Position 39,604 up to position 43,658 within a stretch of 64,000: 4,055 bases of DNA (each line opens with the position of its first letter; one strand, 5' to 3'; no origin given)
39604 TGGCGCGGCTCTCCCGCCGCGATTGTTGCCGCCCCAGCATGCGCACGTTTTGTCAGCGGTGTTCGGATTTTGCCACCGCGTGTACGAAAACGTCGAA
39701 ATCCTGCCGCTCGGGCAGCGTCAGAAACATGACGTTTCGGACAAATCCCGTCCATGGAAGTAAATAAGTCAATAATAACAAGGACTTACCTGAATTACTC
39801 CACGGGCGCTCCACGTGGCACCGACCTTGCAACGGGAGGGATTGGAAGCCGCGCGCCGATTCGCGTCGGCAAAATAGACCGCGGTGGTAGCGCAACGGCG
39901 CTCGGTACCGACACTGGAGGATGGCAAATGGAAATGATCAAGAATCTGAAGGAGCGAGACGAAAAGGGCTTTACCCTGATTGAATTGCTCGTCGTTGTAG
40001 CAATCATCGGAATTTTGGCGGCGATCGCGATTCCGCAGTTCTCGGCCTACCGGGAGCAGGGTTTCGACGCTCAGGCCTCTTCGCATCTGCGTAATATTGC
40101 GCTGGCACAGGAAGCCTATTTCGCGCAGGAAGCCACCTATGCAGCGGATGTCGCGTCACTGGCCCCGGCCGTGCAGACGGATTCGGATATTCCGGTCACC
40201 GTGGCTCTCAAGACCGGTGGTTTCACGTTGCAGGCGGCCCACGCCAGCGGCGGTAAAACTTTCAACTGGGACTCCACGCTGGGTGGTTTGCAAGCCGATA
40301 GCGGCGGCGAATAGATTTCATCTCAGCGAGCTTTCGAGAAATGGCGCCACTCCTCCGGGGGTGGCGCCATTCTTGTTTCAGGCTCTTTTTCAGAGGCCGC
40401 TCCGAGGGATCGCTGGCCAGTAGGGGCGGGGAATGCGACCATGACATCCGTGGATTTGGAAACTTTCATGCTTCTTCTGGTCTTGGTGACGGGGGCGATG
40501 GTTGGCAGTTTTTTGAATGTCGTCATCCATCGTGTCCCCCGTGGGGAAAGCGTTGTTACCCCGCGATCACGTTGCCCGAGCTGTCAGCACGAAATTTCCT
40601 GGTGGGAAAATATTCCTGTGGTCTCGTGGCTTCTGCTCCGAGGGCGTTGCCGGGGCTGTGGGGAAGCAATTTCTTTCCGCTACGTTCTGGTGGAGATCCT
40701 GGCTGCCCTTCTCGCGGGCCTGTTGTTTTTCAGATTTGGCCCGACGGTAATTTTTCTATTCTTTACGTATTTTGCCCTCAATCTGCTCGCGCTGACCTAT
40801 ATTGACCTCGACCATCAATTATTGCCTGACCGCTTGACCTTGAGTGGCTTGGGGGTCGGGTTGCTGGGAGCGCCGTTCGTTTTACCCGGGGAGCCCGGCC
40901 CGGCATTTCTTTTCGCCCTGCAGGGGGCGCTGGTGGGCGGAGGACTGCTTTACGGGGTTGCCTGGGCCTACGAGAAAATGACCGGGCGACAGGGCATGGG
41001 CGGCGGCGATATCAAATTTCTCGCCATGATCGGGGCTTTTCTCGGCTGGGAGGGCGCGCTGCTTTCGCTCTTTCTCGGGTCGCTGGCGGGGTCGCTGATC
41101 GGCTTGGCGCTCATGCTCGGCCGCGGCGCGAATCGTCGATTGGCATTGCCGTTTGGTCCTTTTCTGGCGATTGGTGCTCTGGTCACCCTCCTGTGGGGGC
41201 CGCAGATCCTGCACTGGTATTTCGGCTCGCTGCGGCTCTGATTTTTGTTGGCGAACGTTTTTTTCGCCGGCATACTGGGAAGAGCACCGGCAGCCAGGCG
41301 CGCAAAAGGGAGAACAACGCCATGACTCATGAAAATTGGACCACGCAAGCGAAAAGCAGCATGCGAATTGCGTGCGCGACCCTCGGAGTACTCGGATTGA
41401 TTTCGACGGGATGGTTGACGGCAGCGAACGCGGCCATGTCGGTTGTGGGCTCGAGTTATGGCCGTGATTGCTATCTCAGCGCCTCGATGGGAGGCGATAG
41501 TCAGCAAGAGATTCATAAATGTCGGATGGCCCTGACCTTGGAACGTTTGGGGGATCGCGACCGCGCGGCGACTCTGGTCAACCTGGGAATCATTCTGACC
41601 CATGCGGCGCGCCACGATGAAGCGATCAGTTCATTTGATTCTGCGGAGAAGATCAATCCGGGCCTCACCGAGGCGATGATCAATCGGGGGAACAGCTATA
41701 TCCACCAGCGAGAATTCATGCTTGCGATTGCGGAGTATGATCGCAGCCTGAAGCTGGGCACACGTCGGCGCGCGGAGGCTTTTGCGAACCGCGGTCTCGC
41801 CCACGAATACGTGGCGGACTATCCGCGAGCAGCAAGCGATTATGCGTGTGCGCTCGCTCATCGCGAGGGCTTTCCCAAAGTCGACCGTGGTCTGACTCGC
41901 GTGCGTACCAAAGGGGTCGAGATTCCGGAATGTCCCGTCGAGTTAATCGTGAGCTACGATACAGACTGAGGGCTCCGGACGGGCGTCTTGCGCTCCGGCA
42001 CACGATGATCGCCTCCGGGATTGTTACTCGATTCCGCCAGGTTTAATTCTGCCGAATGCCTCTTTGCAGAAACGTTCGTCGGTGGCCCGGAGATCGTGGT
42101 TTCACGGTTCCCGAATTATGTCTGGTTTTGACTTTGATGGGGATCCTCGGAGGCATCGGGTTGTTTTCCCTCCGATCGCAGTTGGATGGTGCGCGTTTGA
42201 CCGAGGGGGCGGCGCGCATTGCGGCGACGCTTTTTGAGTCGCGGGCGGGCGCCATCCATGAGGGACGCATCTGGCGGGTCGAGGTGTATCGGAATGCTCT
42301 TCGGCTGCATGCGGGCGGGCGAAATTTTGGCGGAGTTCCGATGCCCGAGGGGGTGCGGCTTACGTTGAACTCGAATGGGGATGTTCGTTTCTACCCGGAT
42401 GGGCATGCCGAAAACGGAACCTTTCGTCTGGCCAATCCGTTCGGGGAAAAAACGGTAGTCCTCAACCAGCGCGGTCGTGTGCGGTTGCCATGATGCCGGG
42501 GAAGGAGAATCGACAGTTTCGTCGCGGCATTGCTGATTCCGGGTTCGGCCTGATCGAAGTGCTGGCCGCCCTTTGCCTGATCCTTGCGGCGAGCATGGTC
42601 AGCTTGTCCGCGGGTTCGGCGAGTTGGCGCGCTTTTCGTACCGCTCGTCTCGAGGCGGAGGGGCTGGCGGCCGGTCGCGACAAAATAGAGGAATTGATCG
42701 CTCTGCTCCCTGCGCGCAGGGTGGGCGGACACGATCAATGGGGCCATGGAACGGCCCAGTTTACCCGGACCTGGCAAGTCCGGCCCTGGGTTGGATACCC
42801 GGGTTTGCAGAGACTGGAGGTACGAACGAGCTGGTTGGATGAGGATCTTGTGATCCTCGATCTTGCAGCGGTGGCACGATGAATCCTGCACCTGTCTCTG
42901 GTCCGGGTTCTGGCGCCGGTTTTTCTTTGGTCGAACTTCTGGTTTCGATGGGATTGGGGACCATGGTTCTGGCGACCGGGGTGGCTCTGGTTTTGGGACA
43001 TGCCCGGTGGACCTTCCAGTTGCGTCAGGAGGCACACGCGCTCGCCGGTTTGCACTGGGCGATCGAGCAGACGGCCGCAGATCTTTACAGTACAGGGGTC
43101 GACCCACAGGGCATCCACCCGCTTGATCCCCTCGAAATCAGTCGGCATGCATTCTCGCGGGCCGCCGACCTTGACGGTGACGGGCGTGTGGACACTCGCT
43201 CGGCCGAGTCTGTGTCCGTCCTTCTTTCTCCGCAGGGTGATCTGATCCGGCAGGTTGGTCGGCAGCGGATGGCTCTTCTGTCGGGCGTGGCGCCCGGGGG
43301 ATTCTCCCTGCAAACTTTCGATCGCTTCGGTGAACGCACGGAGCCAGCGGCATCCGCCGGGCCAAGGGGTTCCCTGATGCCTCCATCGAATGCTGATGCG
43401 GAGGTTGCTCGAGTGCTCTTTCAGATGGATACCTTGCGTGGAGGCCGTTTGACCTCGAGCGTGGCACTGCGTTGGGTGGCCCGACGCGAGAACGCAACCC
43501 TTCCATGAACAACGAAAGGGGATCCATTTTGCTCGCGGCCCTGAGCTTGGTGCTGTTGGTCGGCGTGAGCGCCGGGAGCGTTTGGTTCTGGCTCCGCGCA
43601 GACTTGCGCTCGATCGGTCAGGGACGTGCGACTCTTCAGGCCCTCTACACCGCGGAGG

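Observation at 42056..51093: Two different minor-pilin modules in tandem: GspH/I/J/K-type and FimT-PilV-PilW-PilX-PilY1-type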

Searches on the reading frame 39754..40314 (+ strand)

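Call 8: search_protein_families(library=pfam, proteins=[window:39754-40314:+], max_evalue=0.001)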
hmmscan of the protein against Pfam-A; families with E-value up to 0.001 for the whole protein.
window:39754-40314:+ (186 aa): 2 families
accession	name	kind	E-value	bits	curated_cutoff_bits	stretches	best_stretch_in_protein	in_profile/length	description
PF07963.17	N_methyl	-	7.7e-10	38.4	21.2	1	68-93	2-27/27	Prokaryotic N-terminal methylation motif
PF16732.10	ComP_DUS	-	0.00054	21.2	27.3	1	94-166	1-77/87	Type IV minor pilin ComP, DNA uptake sequence receptor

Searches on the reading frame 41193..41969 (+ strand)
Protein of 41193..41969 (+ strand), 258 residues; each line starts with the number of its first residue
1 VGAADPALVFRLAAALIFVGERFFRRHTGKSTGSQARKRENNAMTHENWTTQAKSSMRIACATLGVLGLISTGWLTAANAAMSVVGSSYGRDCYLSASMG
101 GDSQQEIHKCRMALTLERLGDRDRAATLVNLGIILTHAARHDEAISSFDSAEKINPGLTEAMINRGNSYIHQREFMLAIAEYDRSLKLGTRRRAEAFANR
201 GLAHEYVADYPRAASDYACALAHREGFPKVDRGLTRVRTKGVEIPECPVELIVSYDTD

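Call 8: search_protein_families(library=pfam, proteins=[window:41193-41969:+], max_evalue=0.001)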
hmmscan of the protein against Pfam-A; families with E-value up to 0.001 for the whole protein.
window:41193-41969:+ (258 aa): 5 families
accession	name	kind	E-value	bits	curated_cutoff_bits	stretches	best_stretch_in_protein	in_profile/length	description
PF00515.34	TPR_1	-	3.7e-13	49.1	27.8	0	160-188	2-30/34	Tetratricopeptide repeat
PF07719.23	TPR_2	-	2.6e-10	40.1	27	0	125-157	1-33/34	Tetratricopeptide repeat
PF13424.12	TPR_12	-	9.4e-08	32.6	30.1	0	119-153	36-73/77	Tetratricopeptide repeat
PF13181.12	TPR_8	-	0.0001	22.6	25.7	0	127-156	3-32/34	Tetratricopeptide repeat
PF13432.12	TPR_16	-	0.0002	22.2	32.7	0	122-157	28-63/65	Tetratricopeptide repeat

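Call 80: search_protein_families(library=pfam, proteins=[window:41328-41969:+], max_evalue=1)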
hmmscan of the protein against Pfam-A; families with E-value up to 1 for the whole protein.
window:41328-41969:+ (213 aa): 13 families
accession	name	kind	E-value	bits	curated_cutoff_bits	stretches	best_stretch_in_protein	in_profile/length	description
PF00515.34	TPR_1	-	1.5e-13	50.4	27.8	3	115-143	2-30/34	Tetratricopeptide repeat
PF07719.23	TPR_2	-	1e-10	41.3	27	2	80-112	1-33/34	Tetratricopeptide repeat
PF13424.12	TPR_12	-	5e-08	33.5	30.1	2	74-108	36-73/77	Tetratricopeptide repeat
PF13181.12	TPR_8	-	4.4e-05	23.7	25.7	1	82-111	3-32/34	Tetratricopeptide repeat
PF13432.12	TPR_16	-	0.00011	23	32.7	1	78-112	29-63/65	Tetratricopeptide repeat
PF13176.12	TPR_7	-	0.0016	18.8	27.9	1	82-105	1-24/36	Tetratricopeptide repeat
PF13428.12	TPR_14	-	0.0025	18.8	23.5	0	83-121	4-42/44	Tetratricopeptide repeat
PF13414.12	TPR_11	-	0.0061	16.7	26.8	0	121-159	1-38/42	TPR repeat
PF13174.12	TPR_6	-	0.0065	17.5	26.3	0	66-82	5-21/33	Tetratricopeptide repeat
PF13431.12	TPR_17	-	0.01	16.5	24.4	0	108-134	7-33/34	Tetratricopeptide repeat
PF14559.12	TPR_19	-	0.019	15.7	25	1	93-139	4-50/68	Tetratricopeptide repeat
PF13371.12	TPR_9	-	0.094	13.2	35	1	122-181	3-61/73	Tetratricopeptide repeat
PF13374.12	TPR_10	-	0.25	11.8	27.5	0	80-101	2-23/42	Tetratricopeptide repeat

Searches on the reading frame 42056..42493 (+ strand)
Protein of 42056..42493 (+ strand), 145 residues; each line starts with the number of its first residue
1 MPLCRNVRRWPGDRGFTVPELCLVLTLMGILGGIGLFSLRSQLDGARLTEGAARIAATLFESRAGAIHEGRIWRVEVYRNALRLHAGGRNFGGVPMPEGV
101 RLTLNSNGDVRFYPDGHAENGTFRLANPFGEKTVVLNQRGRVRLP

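Call 4: search_protein_families(library=pfam, proteins=[window:42056-42493:+], max_evalue=1)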
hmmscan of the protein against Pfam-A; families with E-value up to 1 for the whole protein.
window:42056-42493:+ (145 aa): 0 families

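Call 5: search_protein_families(library=ncbifam, proteins=[window:42056-42493:+], max_evalue=1)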
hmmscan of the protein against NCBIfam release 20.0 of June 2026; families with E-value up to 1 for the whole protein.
window:42056-42493:+ (145 aa): 8 families
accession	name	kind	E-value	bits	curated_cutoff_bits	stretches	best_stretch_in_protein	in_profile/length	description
NF047827.1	T3SSXpsH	equivalog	1.3e-08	34.8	160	1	14-126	1-120/145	type II secretion system protein XpsH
NF007800.0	PRK10506.1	equivalog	1.5e-08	34.6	158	1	13-144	8-151/163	prepilin peptidase-dependent protein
TIGR01708.2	typeII_sec_gspH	equivalog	8e-08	32.5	80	1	14-81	2-69/169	type II secretion system minor pseudopilin GspH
TIGR02596.1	TIGR02596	subfamily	0.0016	18.5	70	1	16-93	1-79/196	Verru_Chthon cassette protein D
TIGR02532.1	IV_pilin_GFxxxE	domain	0.0047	16.7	16.3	1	14-36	2-24/24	prepilin-type N-terminal cleavage/methylation domain-containing protein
NF007862.0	PRK10574.1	equivalog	0.012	15.8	138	1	13-50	4-41/145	prepilin peptidase-dependent pilin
TIGR01710.1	typeII_sec_gspG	equivalog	0.033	14.2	88.85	1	14-57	1-44/134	type II secretion system major pseudopilin GspG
NF041775.1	typeIV_PilA_Myxo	equivalog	0.088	12.8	400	1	7-36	4-33/214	type IV pilin protein PilA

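Call 27: search_solved_structures(query=A2, max_evalue=1)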
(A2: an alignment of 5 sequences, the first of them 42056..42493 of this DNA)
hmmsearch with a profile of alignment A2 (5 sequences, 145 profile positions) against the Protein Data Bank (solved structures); distinct sequences matched with E-value up to 1: 20.
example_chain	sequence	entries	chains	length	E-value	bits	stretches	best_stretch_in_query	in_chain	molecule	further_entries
9laa_A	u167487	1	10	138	0.00011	25.4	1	7-47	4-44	Type IV pilin protein PilA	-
9egp_A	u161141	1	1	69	0.0013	21.9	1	9-40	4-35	Geopilin domain 1 protein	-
7tgg_A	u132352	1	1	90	0.0021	21.2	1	8-39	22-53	Geopilin domain 1 protein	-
9xnc_G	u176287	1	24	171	0.012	18.8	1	15-75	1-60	Bacteria pilus (like)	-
6o5l_A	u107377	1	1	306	0.014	18.6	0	44-94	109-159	PprA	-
1oqw_A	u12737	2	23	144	0.028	17.6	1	16-55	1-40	Fimbrial protein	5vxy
6gv9_A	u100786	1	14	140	0.033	17.3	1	16-50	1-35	Prepilin peptidase-dependent protein D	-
5kua_A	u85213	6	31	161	0.11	15.7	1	16-51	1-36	pilin | Neisseria meningitidis PilE variant SB-GATDH | Neisseria meningitidis PilE, SB-DATDH variant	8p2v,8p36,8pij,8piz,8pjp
2hi2_A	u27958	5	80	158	0.12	15.6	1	16-51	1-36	Fimbrial protein | PilA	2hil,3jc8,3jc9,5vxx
1ay2_A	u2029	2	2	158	0.12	15.5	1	16-51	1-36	TYPE 4 PILIN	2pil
8p3b_A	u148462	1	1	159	0.13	15.5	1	16-51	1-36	Fimbrial protein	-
8tum_e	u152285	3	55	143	0.19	14.9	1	16-55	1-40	Type IV major pilin protein PilA | Pilin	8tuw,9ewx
2m7g_A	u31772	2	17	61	0.21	14.7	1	16-39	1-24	Geopilin domain 1 protein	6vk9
6xxe_A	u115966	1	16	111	0.23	14.6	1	16-62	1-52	Uncharacterized protein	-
8qqj_J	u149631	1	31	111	0.23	14.6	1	16-63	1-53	Type IV narrow pilus major component PilA5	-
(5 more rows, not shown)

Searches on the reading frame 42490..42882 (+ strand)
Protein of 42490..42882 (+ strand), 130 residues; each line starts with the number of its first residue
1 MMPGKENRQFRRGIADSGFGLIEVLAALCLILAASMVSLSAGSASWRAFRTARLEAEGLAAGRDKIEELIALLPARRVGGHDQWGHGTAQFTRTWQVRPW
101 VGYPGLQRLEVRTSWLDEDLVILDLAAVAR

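Call 4: search_protein_families(library=pfam, proteins=[window:42490-42882:+], max_evalue=1)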
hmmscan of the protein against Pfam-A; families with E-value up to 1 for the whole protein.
window:42490-42882:+ (130 aa): 1 family
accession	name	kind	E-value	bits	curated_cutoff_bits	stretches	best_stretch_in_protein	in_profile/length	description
PF07963.17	N_methyl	-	0.3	11.2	21.2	1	17-28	5-16/27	Prokaryotic N-terminal methylation motif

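Call 5: search_protein_families(library=ncbifam, proteins=[window:42490-42882:+], max_evalue=1)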
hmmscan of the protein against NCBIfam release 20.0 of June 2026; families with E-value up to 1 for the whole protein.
window:42490-42882:+ (130 aa): 4 families
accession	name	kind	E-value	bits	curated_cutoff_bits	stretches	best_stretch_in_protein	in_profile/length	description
TIGR01708.2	typeII_sec_gspH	equivalog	0.011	15.7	80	1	17-56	2-40/169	type II secretion system minor pseudopilin GspH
TIGR02532.1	IV_pilin_GFxxxE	domain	0.024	14.5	16.3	1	17-37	2-22/24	prepilin-type N-terminal cleavage/methylation domain-containing protein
NF007800.0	PRK10506.1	equivalog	0.054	13.3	158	1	16-52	8-40/163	prepilin peptidase-dependent protein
TIGR01707.1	gspI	equivalog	0.1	13.1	44.35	1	18-60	1-41/101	type II secretion system minor pseudopilin GspI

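Call 28: search_solved_structures(query=A3, max_evalue=1)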
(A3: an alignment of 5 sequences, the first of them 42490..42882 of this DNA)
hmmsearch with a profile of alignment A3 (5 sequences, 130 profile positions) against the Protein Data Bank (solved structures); distinct sequences matched with E-value up to 1: 1.
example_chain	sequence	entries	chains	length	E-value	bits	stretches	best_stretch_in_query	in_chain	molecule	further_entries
4bts_A8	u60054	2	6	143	0.28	14.2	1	60-89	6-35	40S RIBOSOMAL PROTEIN RPS25E | RPS25E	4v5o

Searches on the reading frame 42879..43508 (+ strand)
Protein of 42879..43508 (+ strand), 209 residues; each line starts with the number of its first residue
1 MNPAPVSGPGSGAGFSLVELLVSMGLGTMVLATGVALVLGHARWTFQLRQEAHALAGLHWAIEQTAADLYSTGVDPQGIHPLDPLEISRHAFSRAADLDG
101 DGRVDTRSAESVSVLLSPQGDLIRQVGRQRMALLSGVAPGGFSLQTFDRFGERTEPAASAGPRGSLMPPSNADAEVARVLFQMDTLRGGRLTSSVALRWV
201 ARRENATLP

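Call 4: search_protein_families(library=pfam, proteins=[window:42879-43508:+], max_evalue=1)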
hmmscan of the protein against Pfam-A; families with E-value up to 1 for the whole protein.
window:42879-43508:+ (209 aa): 3 families
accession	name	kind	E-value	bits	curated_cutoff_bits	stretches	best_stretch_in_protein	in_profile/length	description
PF07963.17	N_methyl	-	0.0014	18.6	21.2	1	13-32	5-24/27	Prokaryotic N-terminal methylation motif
PF13202.12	EF-hand_5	-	0.13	12.3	25.9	1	94-105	6-17/25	EF hand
PF01241.23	PSI_PSAK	-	0.25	11.8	23.2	0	5-30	32-57/70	Photosystem I psaG / psaK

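Call 5: search_protein_families(library=ncbifam, proteins=[window:42879-43508:+], max_evalue=1)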
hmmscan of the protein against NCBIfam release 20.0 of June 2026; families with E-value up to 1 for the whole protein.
window:42879-43508:+ (209 aa): 3 families
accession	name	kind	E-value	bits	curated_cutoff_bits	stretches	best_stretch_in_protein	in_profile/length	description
NF007848.0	PRK10557.1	equivalog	0.053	12.8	120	1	12-54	10-51/192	prepilin peptidase-dependent protein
NF007800.0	PRK10506.1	equivalog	0.091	12.6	158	1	13-53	9-48/163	prepilin peptidase-dependent protein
TIGR01707.1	gspI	equivalog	0.092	13.3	44.35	1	14-55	1-42/101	type II secretion system minor pseudopilin GspI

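Call 29: search_solved_structures(query=A4, max_evalue=1)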
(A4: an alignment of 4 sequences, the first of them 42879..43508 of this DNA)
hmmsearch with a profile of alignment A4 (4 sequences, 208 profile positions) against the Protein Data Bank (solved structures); distinct sequences matched with E-value up to 1: 12.
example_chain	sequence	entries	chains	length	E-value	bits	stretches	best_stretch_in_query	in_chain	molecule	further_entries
8fbo_A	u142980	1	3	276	0.0068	19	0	154-205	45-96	KWOCA_102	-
9nbo_A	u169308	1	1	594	0.14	14.7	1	11-161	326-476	Arsenite transporter ATPase-like protein,arsA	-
9nbl_A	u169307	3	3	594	0.2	14.2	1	11-161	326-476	Arsenite transporter ATPase-like protein,arsA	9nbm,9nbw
1ahr_A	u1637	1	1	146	0.29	13.6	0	90-115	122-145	CALMODULIN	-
7cqh_B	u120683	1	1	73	0.39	13.2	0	90-115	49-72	AT15141p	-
2bkh_B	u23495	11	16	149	0.42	13.1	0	90-115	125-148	CALMODULIN | AT15141p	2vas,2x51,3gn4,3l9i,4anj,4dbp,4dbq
6o20_F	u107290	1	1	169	0.43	13.1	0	90-109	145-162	Calmodulin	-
1mxe_A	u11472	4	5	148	0.43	13.1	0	90-115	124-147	Calmodulin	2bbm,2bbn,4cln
8zlw_N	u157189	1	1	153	0.44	13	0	90-115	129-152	Calmodulin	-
1ggz_A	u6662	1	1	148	0.56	12.7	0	90-115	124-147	CALMODULIN-RELATED PROTEIN NB-1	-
2lv6_A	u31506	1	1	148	0.94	12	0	90-113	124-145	Calmodulin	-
1ooj_A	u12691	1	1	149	0.94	12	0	90-113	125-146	Calmodulin CMD-1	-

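Call 89: find_homologous_proteins(query=A8, max_evalue=0.001)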
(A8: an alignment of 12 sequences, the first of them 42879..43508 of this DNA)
Query A8 (12 sequences) (209 aa, profile of the alignment): 68 proteins with E <= 0.001 among 8000 candidates.
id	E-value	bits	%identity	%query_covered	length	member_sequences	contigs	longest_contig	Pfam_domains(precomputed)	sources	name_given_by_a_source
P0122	2.9e-73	264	95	100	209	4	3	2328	-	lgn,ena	-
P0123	1.5e-71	258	55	93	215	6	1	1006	-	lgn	-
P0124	5.7e-71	256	35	92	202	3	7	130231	-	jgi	-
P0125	1.8e-70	254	32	77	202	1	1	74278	PF07963.18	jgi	-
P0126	2.5e-70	254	51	90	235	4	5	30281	-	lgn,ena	-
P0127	6.7e-70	253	54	89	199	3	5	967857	-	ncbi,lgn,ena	-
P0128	1.2e-69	252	32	83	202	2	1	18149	PF07963.18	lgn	-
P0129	2.1e-68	248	34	89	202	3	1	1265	PF07963.18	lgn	-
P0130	3.1e-68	247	54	90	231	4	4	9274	PF07963.18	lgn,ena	-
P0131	5.3e-68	246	53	89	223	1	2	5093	PF07963.18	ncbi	-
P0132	9.8e-68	246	52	90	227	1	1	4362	-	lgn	-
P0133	5.8e-67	243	52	90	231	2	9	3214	-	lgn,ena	-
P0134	7.5e-67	243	52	89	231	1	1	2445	-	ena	-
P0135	7.8e-67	243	33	71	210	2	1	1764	PF07963.18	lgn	-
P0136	2.7e-66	241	34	89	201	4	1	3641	-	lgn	-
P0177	1.7e-9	55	22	63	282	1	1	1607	PF07963.18,PF16074.11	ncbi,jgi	-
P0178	4.3e-9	54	23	63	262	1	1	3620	PF07963.18,PF16074.11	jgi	jgi:type IV pilus assembly protein PilW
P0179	9.9e-8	50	24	65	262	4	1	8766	PF07963.18,PF16074.11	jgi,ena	-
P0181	8.5e-5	40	48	20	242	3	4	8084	PF07963.18,PF16074.11,PF27121.1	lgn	-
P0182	1.1e-4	40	26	65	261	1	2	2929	PF07963.18,PF16074.11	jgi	jgi:type IV pilus assembly protein PilW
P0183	1.3e-4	39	45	20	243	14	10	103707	PF07963.18,PF16074.11,PF27121.1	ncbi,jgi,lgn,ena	ncbi:MAG: PilW family protein [Alloalcanivorax sp.]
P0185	2.3e-4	39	40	22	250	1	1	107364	PF07963.18,PF16074.11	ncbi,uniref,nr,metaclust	ncbi:hypothetical protein A11A3_08720 [Alcanivorax hongdengensis A-11-3]|uniref:Prepilin-type N-term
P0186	2.8e-4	38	43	20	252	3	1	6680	PF07963.18,PF16074.11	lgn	-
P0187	3.5e-4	38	33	33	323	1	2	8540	PF07963.18,PF16074.11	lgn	-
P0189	5.6e-4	37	38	29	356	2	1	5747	PF07963.18,PF16074.11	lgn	-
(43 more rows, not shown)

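Call 101: search_protein_families(library=pfam, alignment_id=A8, max_evalue=0.1)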
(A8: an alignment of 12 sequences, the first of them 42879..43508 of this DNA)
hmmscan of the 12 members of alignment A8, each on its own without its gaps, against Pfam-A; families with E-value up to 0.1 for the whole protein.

A. member 1, window:42879-43508:+ (209 aa): 1 family
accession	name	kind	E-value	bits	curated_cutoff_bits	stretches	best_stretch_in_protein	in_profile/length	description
PF07963.17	N_methyl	-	0.0014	18.6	21.2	1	13-32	5-24/27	Prokaryotic N-terminal methylation motif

B. families by the number of members that match (of 12 scanned): 2 families
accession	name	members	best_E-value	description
PF07963.17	N_methyl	7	1.4e-05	Prokaryotic N-terminal methylation motif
PF13202.12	EF-hand_5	1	0.052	EF hand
